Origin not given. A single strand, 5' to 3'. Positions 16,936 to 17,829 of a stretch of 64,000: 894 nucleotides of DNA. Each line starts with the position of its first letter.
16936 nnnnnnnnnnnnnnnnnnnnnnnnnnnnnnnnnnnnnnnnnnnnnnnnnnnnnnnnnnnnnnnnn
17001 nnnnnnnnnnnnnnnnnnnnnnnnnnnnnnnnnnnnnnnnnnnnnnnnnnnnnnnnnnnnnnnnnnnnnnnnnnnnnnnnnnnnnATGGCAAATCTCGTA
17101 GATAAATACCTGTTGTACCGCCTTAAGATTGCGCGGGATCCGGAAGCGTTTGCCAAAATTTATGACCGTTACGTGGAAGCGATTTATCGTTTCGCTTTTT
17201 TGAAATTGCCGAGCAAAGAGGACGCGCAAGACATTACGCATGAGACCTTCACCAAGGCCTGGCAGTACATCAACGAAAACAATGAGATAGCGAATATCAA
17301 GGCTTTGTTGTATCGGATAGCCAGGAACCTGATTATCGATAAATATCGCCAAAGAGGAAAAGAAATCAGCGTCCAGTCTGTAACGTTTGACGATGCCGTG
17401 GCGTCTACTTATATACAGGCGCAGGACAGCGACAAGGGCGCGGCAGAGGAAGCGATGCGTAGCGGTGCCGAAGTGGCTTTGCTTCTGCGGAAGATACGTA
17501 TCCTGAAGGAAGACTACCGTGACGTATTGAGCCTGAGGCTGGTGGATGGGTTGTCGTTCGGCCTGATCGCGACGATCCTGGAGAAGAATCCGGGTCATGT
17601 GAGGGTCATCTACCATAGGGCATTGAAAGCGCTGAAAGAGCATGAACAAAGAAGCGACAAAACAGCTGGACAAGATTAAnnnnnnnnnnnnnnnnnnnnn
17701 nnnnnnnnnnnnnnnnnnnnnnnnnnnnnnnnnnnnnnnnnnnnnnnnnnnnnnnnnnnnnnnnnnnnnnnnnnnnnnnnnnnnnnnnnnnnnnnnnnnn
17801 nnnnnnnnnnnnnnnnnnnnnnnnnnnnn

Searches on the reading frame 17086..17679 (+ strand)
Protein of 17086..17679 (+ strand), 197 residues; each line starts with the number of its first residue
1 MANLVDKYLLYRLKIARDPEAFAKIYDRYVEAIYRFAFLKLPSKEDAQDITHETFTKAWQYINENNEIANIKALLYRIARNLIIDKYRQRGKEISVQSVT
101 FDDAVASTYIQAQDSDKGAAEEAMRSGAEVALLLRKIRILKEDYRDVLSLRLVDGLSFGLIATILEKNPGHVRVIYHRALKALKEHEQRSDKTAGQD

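Call 9: search_protein_families(library=pfam, proteins=[window:17086-17679:+], max_evalue=0.00001)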
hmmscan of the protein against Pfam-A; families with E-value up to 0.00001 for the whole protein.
window:17086-17679:+ (197 aa): 3 families
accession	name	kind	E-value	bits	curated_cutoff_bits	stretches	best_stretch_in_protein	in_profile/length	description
PF04542.20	Sigma70_r2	-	3.5e-12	46.4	24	1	25-92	1-70/71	Sigma-70 region 2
PF08281.18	Sigma70_r4_2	-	1.6e-08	34.5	25.7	1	133-183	4-54/54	Sigma-70, region 4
PF04545.22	Sigma70_r4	-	7.4e-07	29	24.1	1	140-185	5-50/50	Sigma-70, region 4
